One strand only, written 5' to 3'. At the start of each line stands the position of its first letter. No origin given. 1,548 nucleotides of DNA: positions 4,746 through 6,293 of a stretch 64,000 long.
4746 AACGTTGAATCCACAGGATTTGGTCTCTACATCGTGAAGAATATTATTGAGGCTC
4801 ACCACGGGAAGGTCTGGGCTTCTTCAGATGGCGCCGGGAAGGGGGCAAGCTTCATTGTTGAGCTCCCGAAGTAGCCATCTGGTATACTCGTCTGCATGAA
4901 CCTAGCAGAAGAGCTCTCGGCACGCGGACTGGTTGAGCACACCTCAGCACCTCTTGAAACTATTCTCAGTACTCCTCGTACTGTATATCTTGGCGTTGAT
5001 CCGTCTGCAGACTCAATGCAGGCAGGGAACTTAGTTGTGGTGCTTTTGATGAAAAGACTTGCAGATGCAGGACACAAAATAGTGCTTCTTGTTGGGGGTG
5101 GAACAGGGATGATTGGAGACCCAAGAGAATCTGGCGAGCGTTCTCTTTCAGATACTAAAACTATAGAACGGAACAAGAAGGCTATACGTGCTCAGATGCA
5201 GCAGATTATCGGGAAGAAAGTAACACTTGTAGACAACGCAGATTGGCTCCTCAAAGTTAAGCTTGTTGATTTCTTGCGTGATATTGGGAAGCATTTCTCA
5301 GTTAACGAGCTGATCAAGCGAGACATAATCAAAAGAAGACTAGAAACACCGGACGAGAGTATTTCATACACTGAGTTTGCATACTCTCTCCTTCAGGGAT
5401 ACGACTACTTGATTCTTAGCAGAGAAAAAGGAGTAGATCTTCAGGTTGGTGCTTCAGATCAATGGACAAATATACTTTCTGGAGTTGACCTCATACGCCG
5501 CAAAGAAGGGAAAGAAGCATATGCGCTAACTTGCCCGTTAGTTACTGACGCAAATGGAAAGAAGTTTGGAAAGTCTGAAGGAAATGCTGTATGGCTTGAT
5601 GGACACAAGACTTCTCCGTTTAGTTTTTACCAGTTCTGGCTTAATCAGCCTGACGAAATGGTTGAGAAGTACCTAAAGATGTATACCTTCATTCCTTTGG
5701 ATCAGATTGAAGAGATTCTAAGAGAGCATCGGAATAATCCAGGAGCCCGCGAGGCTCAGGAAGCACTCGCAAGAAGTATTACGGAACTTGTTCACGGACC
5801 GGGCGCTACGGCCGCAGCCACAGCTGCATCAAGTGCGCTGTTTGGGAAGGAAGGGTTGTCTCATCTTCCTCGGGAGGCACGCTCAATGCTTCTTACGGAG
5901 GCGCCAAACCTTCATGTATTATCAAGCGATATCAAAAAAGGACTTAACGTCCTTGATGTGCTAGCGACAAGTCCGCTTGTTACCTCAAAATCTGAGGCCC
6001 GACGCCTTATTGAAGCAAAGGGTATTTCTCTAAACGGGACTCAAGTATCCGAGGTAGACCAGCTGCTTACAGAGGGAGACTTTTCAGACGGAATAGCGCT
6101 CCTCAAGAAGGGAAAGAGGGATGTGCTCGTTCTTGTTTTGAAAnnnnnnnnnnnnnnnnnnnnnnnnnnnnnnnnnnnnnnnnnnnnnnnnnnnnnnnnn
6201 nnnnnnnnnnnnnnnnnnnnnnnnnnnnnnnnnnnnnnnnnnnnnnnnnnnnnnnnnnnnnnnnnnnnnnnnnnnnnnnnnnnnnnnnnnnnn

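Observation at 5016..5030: TyrRS HIGH motif replaced by MQAGN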

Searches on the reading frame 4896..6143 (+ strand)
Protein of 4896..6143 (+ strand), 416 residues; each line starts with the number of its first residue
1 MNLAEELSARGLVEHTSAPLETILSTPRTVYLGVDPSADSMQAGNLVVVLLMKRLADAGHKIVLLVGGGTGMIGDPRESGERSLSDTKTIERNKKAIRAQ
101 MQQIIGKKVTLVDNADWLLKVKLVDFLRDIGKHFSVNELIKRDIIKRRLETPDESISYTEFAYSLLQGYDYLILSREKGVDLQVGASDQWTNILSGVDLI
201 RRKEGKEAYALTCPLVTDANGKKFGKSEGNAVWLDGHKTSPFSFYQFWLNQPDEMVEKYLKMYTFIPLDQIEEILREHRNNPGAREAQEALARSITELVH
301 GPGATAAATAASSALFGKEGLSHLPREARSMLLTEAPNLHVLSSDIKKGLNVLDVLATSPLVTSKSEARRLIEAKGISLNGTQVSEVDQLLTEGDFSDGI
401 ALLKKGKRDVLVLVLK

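Call 3: search_protein_families(library=pfam, proteins=[window:4896-6143:+])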
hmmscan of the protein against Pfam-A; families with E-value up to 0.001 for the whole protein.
window:4896-6143:+ (416 aa): 3 families
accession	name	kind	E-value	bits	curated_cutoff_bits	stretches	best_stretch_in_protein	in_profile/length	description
PF00579.31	tRNA-synt_1b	-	3e-72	243.9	21.1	1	27-316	5-291/292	tRNA synthetases class I (W and Y)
PF22421.1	SYY_C-terminal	-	5.5e-09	36.2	27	1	347-409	15-79/83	Tyrosine--tRNA ligase SYY-like C-terminal domain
PF01479.30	S4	-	4.4e-06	26.8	22.8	1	354-395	5-46/48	S4 domain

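Call 4: search_protein_families(library=ncbifam, proteins=[window:4896-6143:+])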
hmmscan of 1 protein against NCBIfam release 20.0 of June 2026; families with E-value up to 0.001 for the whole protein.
window:4896-6143:+ (416 aa): 1 family
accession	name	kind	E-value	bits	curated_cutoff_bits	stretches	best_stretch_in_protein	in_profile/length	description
TIGR00234.1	tyrS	equivalog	4.4e-104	348.8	113.8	1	2-413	5-403/406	tyrosine--tRNA ligase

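Call 5: search_solved_structures(query=window:4896-6143:+, show_alignments=3)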
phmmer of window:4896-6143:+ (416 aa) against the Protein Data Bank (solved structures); distinct sequences matched with E-value up to 0.001: 27.
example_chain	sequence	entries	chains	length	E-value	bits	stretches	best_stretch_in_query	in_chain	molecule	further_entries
6hb5_A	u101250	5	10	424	3.5e-95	322.5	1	2-412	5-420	Tyrosine--tRNA ligase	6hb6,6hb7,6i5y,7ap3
2jan_A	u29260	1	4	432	8.7e-95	321.2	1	4-410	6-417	TYROSYL-TRNA SYNTHETASE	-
6n0w_A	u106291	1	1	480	4.5e-92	312.3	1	4-412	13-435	Tyrosine--tRNA ligase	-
6otj_A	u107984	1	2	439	5.7e-92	312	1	1-384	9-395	Tyrosine--tRNA ligase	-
4oud_A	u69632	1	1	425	9.3e-92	311.3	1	2-412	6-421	Tyrosyl-tRNA synthetase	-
1jii_A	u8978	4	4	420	6.9e-91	308.4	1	3-410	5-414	tyrosyl-tRNA synthetase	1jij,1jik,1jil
1x8x_A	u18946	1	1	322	1.2e-86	294.5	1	2-308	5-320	Tyrosyl-tRNA synthetase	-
1vbm_A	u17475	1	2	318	1.7e-86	293.9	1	2-308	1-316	Tyrosyl-tRNA synthetase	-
2ts1_A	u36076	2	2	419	2.3e-86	293.5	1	1-409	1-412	TYROSYL-TRNA SYNTHETASE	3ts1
1wq4_A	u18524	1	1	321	2e-84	287.2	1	2-308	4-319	Tyrosyl-tRNA synthetase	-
1wq3_A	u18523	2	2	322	2e-84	287.2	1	2-308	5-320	Tyrosyl-tRNA synthetase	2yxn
1vbn_A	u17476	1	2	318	2.9e-84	286.6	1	2-308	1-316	Tyrosyl-tRNA synthetase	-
6wn2_A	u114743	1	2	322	7.1e-84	285.3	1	2-308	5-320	Tyrosine--tRNA ligase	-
4oud_B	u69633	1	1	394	8.6e-84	285.1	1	2-318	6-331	Tyrosyl-tRNA synthetase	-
1tya_E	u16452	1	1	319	1.9e-80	274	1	1-307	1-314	TYROSYL-tRNA SYNTHETASE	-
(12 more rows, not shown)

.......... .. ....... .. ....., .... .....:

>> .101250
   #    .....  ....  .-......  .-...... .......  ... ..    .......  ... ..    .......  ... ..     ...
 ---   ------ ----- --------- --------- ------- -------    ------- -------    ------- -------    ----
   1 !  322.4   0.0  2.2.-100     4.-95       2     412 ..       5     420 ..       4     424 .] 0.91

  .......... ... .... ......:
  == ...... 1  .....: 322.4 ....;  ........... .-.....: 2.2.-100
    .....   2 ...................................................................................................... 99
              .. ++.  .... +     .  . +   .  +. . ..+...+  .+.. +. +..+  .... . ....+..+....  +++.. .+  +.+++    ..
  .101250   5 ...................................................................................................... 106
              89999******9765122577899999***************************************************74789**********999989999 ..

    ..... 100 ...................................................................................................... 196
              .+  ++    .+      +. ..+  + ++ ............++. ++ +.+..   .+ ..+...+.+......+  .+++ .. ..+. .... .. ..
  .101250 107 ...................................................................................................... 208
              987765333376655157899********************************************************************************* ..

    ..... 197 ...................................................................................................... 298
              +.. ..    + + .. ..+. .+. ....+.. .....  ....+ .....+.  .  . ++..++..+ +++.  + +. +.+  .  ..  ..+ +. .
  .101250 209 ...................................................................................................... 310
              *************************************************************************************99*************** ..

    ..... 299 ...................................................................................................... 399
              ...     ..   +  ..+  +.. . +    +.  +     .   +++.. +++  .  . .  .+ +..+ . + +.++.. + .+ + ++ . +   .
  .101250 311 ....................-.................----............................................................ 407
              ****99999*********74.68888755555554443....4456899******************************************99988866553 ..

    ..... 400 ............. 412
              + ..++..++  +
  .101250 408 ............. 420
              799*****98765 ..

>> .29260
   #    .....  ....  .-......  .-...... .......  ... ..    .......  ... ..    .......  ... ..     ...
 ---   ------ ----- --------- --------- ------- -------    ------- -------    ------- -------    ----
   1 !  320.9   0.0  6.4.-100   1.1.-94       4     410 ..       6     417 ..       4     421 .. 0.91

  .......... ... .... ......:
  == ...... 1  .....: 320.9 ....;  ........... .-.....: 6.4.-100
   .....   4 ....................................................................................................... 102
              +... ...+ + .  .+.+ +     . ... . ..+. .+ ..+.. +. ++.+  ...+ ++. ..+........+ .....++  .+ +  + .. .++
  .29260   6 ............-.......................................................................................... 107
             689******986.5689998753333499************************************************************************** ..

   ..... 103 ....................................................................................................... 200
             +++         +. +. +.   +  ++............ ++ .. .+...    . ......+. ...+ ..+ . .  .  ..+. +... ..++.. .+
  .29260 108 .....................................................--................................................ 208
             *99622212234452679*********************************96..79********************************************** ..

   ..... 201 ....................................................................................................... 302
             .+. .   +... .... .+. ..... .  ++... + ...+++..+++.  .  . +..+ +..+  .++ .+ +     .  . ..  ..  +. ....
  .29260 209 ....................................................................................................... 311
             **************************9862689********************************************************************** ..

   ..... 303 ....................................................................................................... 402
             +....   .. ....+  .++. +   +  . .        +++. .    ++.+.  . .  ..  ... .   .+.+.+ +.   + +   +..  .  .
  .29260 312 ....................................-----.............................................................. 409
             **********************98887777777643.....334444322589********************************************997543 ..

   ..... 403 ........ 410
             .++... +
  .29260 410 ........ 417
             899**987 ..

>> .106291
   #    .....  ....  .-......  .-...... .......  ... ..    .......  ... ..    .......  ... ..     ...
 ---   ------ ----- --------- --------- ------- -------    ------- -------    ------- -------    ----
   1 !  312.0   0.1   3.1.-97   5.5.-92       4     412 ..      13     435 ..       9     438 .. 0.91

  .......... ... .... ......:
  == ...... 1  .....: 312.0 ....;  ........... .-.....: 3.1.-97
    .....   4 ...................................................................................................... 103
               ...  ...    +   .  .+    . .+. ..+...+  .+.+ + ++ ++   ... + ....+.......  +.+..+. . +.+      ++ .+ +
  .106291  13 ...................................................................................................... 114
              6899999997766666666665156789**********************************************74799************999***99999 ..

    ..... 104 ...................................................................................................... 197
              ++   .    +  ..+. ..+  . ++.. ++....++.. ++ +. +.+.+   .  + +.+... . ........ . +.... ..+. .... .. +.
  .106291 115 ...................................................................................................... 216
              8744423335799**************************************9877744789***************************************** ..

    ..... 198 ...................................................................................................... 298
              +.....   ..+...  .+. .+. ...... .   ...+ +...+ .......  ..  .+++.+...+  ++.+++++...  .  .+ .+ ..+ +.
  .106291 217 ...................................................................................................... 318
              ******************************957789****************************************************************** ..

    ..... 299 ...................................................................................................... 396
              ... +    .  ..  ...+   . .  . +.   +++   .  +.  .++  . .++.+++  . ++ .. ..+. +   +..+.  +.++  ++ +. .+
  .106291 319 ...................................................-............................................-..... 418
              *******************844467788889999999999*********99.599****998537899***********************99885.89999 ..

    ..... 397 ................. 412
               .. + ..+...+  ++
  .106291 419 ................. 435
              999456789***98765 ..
